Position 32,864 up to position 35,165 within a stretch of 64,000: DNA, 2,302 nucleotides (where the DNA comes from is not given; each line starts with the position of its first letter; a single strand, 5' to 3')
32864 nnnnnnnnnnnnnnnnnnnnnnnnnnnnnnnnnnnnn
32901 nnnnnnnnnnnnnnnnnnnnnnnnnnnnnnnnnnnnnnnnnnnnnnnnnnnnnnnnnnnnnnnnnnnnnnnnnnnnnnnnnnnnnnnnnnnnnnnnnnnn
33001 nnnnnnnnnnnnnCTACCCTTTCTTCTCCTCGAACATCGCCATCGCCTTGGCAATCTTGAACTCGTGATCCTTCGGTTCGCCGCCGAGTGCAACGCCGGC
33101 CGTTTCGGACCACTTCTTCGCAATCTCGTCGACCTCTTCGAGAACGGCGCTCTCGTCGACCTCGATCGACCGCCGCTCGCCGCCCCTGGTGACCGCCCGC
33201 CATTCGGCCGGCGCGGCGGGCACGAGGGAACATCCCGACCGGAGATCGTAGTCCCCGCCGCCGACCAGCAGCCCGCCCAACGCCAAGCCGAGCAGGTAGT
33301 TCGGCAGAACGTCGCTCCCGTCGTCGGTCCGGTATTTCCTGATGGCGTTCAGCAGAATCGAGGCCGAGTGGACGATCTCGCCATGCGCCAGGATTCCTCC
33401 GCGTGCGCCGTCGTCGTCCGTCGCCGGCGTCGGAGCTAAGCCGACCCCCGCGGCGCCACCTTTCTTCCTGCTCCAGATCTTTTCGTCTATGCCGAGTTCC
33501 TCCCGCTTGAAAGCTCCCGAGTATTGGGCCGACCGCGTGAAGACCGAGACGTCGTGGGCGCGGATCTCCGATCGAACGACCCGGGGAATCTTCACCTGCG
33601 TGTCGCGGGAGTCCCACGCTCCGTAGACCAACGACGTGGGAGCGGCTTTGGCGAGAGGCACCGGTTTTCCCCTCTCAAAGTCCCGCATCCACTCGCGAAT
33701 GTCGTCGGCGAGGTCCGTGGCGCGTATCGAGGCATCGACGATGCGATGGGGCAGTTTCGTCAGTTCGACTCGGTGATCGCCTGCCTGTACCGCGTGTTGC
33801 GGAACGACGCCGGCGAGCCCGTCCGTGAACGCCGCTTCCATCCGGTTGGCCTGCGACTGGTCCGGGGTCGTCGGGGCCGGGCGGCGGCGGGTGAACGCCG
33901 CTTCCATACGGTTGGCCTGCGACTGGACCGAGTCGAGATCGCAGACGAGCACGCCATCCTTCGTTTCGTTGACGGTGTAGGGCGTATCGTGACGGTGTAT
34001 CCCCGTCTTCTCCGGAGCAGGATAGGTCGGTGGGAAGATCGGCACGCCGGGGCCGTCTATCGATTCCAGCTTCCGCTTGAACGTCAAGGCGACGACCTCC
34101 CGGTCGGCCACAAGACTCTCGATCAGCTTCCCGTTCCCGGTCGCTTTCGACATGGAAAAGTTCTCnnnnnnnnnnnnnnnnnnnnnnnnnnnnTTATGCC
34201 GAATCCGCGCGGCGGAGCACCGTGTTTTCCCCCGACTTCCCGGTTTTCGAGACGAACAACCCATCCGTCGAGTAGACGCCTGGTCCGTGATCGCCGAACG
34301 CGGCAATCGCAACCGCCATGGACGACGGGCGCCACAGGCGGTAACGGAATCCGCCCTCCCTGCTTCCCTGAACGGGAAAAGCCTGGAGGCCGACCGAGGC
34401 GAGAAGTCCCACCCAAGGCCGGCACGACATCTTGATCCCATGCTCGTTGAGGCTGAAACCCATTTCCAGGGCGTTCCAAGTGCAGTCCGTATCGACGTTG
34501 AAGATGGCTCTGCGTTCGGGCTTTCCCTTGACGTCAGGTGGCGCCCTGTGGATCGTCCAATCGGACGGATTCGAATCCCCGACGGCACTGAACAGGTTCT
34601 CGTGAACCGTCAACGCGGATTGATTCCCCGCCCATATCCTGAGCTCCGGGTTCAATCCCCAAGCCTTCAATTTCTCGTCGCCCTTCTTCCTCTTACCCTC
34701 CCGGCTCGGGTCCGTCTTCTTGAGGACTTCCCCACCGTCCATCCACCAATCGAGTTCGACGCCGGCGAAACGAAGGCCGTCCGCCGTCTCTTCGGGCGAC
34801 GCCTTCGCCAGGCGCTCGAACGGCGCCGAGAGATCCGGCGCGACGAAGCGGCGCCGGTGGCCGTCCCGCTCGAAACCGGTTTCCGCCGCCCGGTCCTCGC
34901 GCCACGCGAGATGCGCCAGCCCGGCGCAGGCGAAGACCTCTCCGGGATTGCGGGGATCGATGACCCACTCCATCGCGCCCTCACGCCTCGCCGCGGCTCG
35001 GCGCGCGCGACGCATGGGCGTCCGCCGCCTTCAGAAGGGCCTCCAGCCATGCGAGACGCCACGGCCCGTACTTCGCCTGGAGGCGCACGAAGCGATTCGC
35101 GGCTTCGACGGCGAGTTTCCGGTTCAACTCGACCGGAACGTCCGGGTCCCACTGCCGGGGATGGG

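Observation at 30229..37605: Type I-G/I-U (Csb-variant) CRISPR-Cas locus with no adaptation genes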

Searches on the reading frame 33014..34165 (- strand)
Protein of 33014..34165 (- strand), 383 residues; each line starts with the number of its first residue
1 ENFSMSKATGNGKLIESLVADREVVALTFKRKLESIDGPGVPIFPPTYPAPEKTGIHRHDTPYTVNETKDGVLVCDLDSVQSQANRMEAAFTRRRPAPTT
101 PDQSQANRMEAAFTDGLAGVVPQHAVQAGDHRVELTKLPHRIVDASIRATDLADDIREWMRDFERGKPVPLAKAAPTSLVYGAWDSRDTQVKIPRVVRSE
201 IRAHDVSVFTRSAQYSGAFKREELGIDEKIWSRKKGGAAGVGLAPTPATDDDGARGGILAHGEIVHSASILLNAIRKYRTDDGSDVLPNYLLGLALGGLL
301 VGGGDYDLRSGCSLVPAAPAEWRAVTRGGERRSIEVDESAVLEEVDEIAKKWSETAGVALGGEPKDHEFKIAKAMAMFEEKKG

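Call 6: search_protein_families(library=ncbifam, proteins=[window:33014-34165:-], max_evalue=0.01)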
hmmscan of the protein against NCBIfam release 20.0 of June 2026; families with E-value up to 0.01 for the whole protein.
window:33014-34165:- (383 aa): 1 family
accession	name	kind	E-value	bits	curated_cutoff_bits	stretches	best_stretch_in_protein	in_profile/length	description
TIGR02570.1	cas7_GSU0053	equivalog_domain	8.8e-34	116.9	38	2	103-213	50-178/178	type I-G CRISPR-associated RAMP protein Csb1/Cas7g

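Call 7: search_protein_families(library=pfam, proteins=[window:33014-34165:-], max_evalue=0.01)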
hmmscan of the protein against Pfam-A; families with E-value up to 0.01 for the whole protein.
window:33014-34165:- (383 aa): 1 family
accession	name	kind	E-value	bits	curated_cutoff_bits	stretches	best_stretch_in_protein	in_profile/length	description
PF09617.15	Cas_GSU0053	-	1.9e-33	116.3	25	2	103-207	49-167/168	CRISPR-associated protein GSU0053 (Cas_GSU0053)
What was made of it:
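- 33014..34153 (-): cas7g (csb1): Cascade backbone subunit, 379 aa. TIGR02570 scores 117 bits and PF09617 116 bits, each split into two stretches (calls 6, 7).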

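Call 53: search_solved_structures(query=window:33014-34153:-, max_evalue=0.01, show_alignments=1)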
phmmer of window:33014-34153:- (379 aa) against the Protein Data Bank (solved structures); distinct sequences matched with E-value up to 0.01: 0.

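Call 62: find_homologous_proteins(query=window:33014-34153:-, max_evalue=1e-20)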
Query window:33014-34153:- (379 aa): 2381 proteins with E <= 1e-20 among 8000 candidates; the best 120 are listed.
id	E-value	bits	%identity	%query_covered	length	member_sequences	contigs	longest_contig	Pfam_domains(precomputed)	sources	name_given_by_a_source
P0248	3.9e-250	847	100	100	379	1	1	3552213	PF09617.16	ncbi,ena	-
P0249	5.3e-223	758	91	100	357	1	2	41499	PF09617.16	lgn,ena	-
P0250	2.1e-204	697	85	100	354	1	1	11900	PF09617.16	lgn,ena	-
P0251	2.1e-198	677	83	100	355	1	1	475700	PF09617.16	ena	-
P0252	3.5e-193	660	81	100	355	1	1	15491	PF09617.16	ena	-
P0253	6.2e-189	646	81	100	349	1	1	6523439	PF09617.16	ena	-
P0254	7.2e-188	643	81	98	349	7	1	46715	PF09617.16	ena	-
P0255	9.0e-188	642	80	100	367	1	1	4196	PF09617.16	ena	-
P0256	4.6e-186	637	80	100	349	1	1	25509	PF09617.16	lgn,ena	-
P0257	7.5e-186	636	80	100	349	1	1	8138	PF09617.16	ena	-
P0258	1.4e-184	632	79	100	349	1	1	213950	PF09617.16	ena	-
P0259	3.4e-184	630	80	99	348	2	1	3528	PF09617.16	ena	-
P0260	2.4e-183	628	78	100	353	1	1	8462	PF09617.16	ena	-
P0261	3.3e-182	624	80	98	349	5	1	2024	PF09617.16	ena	-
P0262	2.2e-179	615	79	96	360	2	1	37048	PF09617.16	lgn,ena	-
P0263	5.6e-176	603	79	97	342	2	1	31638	PF09617.16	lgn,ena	-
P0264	6.4e-176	603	77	97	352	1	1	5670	PF09617.16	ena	-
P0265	2.0e-175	602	75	100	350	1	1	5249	PF09617.16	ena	-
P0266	3.1e-170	584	73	97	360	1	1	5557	PF09617.16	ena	-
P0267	2.1e-169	582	74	99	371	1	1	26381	PF09617.16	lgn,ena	-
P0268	1.2e-168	579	73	97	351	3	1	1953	PF09617.16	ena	-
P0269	5.4e-160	551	70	97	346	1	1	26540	PF09617.16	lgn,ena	-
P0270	2.9e-159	548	70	97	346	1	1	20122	PF09617.16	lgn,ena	-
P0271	2.4e-158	545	70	97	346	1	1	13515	PF09617.16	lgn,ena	-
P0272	3.6e-155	535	70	100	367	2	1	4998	PF09617.16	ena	-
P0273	8.4e-152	524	66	97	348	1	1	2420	PF09617.16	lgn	-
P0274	2.1e-150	519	64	97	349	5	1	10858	PF09617.16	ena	-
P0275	2.5e-150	519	65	96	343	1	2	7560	PF09617.16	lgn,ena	-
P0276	7.5e-150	517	64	97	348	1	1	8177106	PF09617.16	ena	-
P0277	1.2e-148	513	64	97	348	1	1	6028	PF09617.16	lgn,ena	-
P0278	4.8e-148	511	64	97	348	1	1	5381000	PF09617.16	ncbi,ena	-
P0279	1.9e-147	510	64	97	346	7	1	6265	PF09617.16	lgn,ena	-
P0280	3.4e-147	509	64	97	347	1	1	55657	PF09617.16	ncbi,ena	-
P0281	9.1e-147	507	63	97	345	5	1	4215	PF09617.16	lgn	-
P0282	9.2e-147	507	63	97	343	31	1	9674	PF09617.16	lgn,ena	-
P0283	1.0e-146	507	64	96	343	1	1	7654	PF09617.16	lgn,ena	-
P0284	1.4e-146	507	64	97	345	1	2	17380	PF09617.16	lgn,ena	-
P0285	1.1e-145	504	64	96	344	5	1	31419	PF09617.16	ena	-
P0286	1.4e-145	503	65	97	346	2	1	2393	PF09617.16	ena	-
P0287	3.6e-145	502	64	96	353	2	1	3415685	PF09617.16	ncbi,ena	-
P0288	9.0e-145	501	62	97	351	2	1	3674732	PF09617.16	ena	-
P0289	7.1e-144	498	62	96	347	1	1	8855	PF09617.16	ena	-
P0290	8.2e-144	498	63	97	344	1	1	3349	PF09617.16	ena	-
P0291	2.5e-143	496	62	96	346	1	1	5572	PF09617.16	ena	-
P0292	1.1e-142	494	65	96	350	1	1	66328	PF09617.16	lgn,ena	-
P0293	1.1e-141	491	61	97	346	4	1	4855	PF09617.16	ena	-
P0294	1.4e-141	490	62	96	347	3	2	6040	PF09617.16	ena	-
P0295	1.7e-141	490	63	96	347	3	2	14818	PF09617.16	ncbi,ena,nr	ncbi:MAG: type I-U CRISPR-associated RAMP protein Csb1/Cas7u [Rhodospirillaceae bacterium]|nr:type I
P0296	4.7e-141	488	61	96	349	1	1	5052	PF09617.16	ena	-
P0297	4.1e-140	485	63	99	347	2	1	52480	PF09617.16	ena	-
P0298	2.0e-138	480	74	81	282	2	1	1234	PF09617.16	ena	-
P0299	4.0e-138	479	61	97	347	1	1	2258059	PF09617.16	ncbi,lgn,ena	-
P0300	5.5e-137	475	60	96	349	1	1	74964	PF09617.16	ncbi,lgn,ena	-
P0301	4.3e-136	472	62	93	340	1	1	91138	PF09617.16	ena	-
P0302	1.5e-135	470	60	96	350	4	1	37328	PF09617.16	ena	-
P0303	2.9e-135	469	60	95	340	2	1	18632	PF09617.16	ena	-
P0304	8.6e-133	461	60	94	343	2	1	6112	PF09617.16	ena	-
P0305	2.2e-131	457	58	97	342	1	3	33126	PF09617.16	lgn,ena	-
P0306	7.0e-131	455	61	95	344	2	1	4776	PF09617.16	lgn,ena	-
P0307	6.4e-129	449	57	97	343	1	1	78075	PF09617.16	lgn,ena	-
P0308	2.6e-128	447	58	97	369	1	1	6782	PF09617.16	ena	-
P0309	1.1e-127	444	58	96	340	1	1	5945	PF09617.16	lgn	-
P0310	9.6e-125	435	56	96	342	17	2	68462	PF09617.16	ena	-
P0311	1.1e-124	435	56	95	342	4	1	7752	PF09617.16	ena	-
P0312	2.3e-121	424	56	97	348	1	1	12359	PF09617.16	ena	-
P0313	1.0e-120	422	56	95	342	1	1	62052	PF09617.16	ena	-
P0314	1.2e-120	421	59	94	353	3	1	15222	PF09617.16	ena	-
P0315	2.4e-120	420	56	95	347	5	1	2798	PF09617.16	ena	-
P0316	4.5e-119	416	55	97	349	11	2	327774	PF09617.16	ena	-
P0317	2.0e-118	414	55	96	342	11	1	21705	PF09617.16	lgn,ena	-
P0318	4.1e-118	413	56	95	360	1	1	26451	PF09617.16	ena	-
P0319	4.1e-118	413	54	97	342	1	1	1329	PF09617.16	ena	-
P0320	9.8e-118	412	52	97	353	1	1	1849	PF09617.16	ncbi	-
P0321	1.8e-116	408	55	97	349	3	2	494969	PF09617.16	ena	-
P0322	2.5e-116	407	54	97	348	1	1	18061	PF09617.16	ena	-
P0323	3.0e-116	407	56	97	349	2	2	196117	PF09617.16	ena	-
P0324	1.2e-115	405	52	97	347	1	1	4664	PF09617.16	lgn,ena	-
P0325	1.0e-114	402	56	94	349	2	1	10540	PF09617.16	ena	-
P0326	1.0e-114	402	53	97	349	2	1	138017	PF09617.16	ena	-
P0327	1.3e-114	401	54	98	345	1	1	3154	PF09617.16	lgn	-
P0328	2.4e-114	401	53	97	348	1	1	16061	PF09617.16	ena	-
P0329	9.1e-114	399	53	97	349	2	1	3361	PF09617.16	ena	-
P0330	1.6e-113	398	51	97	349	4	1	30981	PF09617.16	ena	-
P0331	5.7e-113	396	52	98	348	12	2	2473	PF09617.16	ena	-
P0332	9.2e-113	395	54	97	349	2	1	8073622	PF09617.16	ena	-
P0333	1.8e-112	394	57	87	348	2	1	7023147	PF09617.16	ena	-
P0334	6.6e-112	393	53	97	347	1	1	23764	PF09617.16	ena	-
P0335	7.0e-112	392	52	97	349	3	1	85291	PF09617.16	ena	-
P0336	8.9e-112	392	55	96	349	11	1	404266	PF09617.16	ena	-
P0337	1.0e-111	392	55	96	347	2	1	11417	PF09617.16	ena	-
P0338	1.1e-111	392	51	97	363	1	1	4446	PF09617.16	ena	-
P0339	1.1e-111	392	54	94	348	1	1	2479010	PF09617.16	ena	-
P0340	1.5e-111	391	53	95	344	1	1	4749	PF09617.16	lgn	-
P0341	1.8e-111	391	52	97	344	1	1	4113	PF09617.16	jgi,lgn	-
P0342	2.1e-111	391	53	97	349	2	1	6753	PF09617.16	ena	-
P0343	3.4e-111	390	54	96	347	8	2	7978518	PF09617.16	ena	-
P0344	1.1e-110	389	53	97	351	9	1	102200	PF09617.16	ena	-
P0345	2.4e-110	387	53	96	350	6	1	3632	PF09617.16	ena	-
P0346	2.5e-110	387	53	96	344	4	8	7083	PF09617.16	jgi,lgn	jgi:CRISPR-associated protein Csb1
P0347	3.8e-110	387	51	96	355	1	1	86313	PF09617.16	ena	-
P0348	4.0e-110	387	51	97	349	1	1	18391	PF09617.16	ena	-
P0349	9.7e-110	385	52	97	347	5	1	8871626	PF09617.16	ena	-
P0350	1.1e-109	385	53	97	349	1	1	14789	PF09617.16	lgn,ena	-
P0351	1.5e-109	385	56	100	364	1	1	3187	PF09617.16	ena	-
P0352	1.7e-109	385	52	95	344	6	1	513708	PF09617.16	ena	-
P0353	2.4e-109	384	54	97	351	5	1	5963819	PF09617.16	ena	-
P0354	3.0e-109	384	52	96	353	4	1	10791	PF09617.16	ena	-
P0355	1.1e-108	382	53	96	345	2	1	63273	PF09617.16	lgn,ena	-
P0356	1.6e-108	381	51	97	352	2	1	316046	PF09617.16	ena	-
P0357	5.0e-108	380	51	96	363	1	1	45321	PF09617.16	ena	-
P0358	5.6e-108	380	51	97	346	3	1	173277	PF09617.16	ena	-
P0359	5.6e-108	380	53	95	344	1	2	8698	PF09617.16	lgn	-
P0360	6.0e-108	380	51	97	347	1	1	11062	PF09617.16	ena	-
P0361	9.5e-108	379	53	97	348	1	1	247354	PF09617.16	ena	-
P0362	1.0e-107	379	55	93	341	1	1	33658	PF09617.16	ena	-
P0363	1.3e-107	378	53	95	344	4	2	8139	PF09617.16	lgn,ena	-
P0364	2.1e-107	378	53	94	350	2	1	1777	PF09617.16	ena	-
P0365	3.9e-107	377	49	97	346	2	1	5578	PF09617.16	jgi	jgi:CRISPR-associated protein Csb1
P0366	6.6e-107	376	52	95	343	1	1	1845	PF09617.16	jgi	jgi:CRISPR-associated protein Csb1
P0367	9.0e-107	376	62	74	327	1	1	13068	PF09617.16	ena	-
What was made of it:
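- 33827..33892 (-): Private 66-nt (22-aa) in-frame insertion in cas7, residues about 88-109. It is bounded by 40-nt direct repeats at 33825-33864 and 33891-33930 and duplicates the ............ motif. None of the other 119 database hits listed is 379 aa long; they run 282-371 aa (call 62).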

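Call 74: predict_structure(alignment_id=A2)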
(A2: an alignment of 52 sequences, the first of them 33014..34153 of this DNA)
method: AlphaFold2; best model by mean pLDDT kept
length: 379 residues; sequences in the alignment: 52
mean_pLDDT: 80.9   pTM: 0.80
mean pLDDT of the five models: 80.9, 79.0, 78.8, 78.7, 78.5
residues with pLDDT >= 90: 172; 70-90: 115; 50-70: 66; < 50: 26
segments of 3 or more residues with pLDDT < 50: 1-6, 101-109, 243-250
pLDDT, mean of each block of 10 residues (from residue 1): 55 96 96 82 57 54 85 80 81 53 48 89 93 83 90 92 94 85 71 89 67 67 76 65 47 80 95 92 97 88 78 95 96 92 96 93 94 80
secondary structure, 60 per line:
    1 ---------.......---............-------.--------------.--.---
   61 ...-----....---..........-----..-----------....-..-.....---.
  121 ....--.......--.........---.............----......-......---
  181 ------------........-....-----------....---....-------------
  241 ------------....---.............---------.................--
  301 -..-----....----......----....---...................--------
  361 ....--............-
elements in order: H10-16 E20-31 E61-63 E69-72 H76-85 H104-107 H112-116 E120-124 E127-130 H136-144 H148-160 H165-170 H172-177 E193-200 E202-205 H217-220 H224-227 E253-256 E260-267 H268-272 H282-298 E309-312 E317-322 E327-330 H334-352 E361-364 H367-378
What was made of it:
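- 33014..34153 (-): The AlphaFold model has pLDDT 80.9 (call 74).
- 33827..33892 (-): The segment is low-confidence in the model (call 74).
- The AlphaFold model keeps the conserved helix and places the extra residues in a low-confidence loop (call 74).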

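Call 76: fold_search(model_id=the predicted structure, library=pdb)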
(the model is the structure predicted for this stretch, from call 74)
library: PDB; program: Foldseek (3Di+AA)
matches with E <= 10: 361; with E <= 0.001: 1
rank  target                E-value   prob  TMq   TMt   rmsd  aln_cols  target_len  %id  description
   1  8ane_A                2.7e-11  1.00  0.49  0.58   9.8       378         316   19  Structure of the type I-G CRISPR effector (released 2022-11-09)
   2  8s35_A                1.9e-03  0.51  0.23  0.25  23.1       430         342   12  DNA-bound Type IV-A3 CRISPR effector in complex with DinG helicase from K. pneumoniae (state I) (released 2024-11-06)
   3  8zlu_J                2.5e-03  0.89  0.30  0.31  17.3       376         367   11  Cryo-EM strcuture of Cas5-HNH Cascade,Conf1 (released 2024-12-04)
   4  8s37_E                3.0e-03  0.98  0.34  0.47  10.2       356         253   11  DNA-bound Type IV-A3 CRISPR effector in complex with DinG helicase from K. pneumoniae (state III) (released 2024-11-06)
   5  8s35_E                3.5e-03  0.98  0.33  0.46  10.3       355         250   10  DNA-bound Type IV-A3 CRISPR effector in complex with DinG helicase from K. pneumoniae (state I) (released 2024-11-06)
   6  8rc2_E                4.2e-03  0.89  0.28  0.40  13.4       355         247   11  DNA bound type IV-A3 CRISPR effector complex from K. pneumoniae (released 2024-11-06)
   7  4u7u_Q                7.2e-03  0.63  0.29  0.30  18.0       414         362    9  Crystal structure of RNA-guided immune Cascade complex from E.coli (released 2014-08-27)
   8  8zlu_H                1.3e-02  0.66  0.28  0.29  14.2       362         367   11  Cryo-EM strcuture of Cas5-HNH Cascade,Conf1 (released 2024-12-04)
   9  5h9e_G                1.6e-02  0.38  0.26  0.27  17.4       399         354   10  Crystal structure of E. coli Cascade bound to a PAM-containing dsDNA target (32-nt spacer) at 3.20 angstrom resolution (released 2016-02-17)
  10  8zol_F                1.8e-02  0.47  0.28  0.29  19.4       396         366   12  Cryo-EM strcuture of Cas5-HNH Cascade,Conf3 (released 2024-12-11)
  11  6mut_C                2.2e-02  0.57  0.27  0.35  14.6       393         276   10  Cryo-EM structure of ternary Csm-crRNA-target RNA with anti-tag sequence complex in type III-A CRISPR-Cas system (released 2018-12-12)
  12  8gs2_A                2.8e-02  0.30  0.20  0.07  15.2       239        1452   10  Structure of the Cas7-11-Csx29-guide RNA-target RNA (non-matching PFS) complex (released 2022-11-09)
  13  7wah_A                3.1e-02  0.33  0.21  0.07  14.9       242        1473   11  Structure of Cas7-11 in complex with guide RNA and target RNA (released 2022-06-15)
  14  7x7a_A                3.7e-02  0.57  0.32  0.13  13.6       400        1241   10  Cryo-EM structure of SbCas7-11 in complex with crRNA and target RNA (released 2022-11-16)
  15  8fcu_E                5.0e-02  0.47  0.27  0.34  19.4       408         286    7  Cryo-EM structure of Cascade-DNA-TniQ-TnsC complex in type I-B CAST system (released 2023-08-09)
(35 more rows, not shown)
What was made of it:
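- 33014..34153 (-): Its best PDB match is 8ANE_A, the type I-G effector, at E=2.7e-11 (call 76).
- On CRISPR-Cas subtype I-G (I-U): Foldseek's best PDB hit is 8ANE_A at E=2.7e-11 (calls 6, 76).
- Closest known: Type I-G effector of Thioalkalivibrio sulfidiphilus. Same: The Cas7 fold matches 8ANE_A at E=2.7e-11 (call 76).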

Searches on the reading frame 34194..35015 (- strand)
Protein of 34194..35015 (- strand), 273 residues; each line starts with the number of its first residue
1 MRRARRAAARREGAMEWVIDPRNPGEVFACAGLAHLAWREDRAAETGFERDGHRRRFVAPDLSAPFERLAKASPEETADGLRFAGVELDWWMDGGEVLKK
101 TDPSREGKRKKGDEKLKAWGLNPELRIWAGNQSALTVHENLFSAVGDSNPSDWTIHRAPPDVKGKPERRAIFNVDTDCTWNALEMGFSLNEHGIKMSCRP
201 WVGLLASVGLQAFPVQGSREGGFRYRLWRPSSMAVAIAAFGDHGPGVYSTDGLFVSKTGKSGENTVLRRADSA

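Call 6: search_protein_families(library=ncbifam, proteins=[window:34194-35015:-], max_evalue=0.01)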
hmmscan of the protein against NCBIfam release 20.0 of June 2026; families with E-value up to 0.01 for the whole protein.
window:34194-35015:- (273 aa): 1 family
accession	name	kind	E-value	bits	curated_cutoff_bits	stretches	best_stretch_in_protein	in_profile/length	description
TIGR04106.1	cas8c_GSU0052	equivalog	1.2e-19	71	125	2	124-232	132-242/282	type I-G CRISPR-associated protein Cas8g2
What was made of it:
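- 34194..34973 (-): cas8g2 (csb3): short large-subunit variant, 259 aa. TIGR04106 Cas8g2 gives E=1.2e-19 and 71 bits, below its cutoff of 125 (call 6).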

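Call 7: search_protein_families(library=pfam, proteins=[window:34194-35015:-], max_evalue=0.01)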
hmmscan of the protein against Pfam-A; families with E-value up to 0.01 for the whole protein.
window:34194-35015:- (273 aa): 0 families
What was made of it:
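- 34194..34973 (-): There is no Pfam hit (call 7).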
